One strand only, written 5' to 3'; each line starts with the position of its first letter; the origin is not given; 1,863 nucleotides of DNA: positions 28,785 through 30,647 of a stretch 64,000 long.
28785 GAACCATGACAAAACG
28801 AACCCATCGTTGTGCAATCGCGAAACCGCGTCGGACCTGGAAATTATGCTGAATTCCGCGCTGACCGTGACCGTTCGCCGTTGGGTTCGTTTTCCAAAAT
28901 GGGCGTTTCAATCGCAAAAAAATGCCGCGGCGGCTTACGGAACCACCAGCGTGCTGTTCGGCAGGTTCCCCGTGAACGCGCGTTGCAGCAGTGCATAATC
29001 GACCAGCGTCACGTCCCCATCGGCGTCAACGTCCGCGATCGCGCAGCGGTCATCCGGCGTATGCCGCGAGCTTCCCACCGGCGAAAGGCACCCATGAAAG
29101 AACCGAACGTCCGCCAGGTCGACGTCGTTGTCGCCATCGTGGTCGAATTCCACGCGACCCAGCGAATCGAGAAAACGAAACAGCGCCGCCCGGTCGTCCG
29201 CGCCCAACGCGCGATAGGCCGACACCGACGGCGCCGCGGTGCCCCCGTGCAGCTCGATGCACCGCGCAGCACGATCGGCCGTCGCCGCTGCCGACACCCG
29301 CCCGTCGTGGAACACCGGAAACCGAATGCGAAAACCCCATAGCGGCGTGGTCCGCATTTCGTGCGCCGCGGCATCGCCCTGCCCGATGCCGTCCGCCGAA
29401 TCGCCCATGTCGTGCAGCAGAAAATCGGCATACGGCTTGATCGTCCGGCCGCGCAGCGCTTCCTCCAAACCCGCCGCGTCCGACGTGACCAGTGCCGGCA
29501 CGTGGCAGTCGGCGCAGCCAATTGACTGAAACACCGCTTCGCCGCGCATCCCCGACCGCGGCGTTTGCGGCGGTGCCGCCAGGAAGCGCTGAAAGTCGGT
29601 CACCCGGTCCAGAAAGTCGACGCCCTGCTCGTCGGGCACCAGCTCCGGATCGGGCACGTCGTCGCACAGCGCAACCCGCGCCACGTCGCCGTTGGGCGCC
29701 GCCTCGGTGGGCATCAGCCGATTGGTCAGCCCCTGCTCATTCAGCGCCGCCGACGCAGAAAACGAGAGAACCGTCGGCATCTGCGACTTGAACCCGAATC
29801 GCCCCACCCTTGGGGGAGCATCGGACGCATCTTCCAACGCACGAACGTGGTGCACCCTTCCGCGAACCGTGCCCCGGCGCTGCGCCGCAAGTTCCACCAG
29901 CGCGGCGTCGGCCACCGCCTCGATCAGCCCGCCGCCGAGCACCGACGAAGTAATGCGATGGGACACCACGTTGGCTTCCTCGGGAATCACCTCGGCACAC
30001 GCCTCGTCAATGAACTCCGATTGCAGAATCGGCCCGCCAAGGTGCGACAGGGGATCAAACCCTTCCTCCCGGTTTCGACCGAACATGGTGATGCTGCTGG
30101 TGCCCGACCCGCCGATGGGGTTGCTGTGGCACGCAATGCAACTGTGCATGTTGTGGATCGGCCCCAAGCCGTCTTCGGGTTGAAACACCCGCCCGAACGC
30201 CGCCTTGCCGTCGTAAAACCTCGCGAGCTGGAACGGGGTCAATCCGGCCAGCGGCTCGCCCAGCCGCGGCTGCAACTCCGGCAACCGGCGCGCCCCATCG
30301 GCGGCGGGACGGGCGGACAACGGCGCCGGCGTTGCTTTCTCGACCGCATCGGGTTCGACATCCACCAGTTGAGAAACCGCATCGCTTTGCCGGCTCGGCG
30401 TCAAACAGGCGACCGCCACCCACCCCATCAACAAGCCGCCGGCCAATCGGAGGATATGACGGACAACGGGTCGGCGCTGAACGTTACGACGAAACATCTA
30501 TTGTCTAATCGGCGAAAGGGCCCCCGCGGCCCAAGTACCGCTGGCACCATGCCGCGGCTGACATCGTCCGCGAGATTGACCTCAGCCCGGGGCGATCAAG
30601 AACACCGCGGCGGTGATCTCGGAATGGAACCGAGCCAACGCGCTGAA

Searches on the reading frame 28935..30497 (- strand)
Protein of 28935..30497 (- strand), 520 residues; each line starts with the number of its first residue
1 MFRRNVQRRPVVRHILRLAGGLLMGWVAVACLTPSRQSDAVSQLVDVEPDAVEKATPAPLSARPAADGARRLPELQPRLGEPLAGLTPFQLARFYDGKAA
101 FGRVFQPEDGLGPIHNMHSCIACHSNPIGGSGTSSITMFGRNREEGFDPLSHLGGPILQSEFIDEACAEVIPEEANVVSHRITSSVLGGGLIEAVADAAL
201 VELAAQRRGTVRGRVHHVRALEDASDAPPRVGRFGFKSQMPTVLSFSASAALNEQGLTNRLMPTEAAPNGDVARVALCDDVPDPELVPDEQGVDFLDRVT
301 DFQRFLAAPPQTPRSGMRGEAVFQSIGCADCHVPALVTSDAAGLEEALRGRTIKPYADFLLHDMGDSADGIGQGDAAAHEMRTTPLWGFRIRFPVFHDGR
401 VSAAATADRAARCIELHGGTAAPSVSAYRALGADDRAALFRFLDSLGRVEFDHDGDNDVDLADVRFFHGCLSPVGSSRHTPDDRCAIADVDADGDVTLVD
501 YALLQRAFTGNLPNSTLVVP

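Call 55: search_protein_families(library=pfam, proteins=[window:28935-30497:-], max_evalue=0.00001)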
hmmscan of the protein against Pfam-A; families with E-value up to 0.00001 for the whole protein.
window:28935-30497:- (520 aa): 1 family
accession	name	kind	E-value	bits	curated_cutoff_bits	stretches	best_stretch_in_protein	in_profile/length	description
PF06537.16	DHOR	-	1.9e-36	126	22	1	177-446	211-499/499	Di-haem oxidoreductase, putative peroxidase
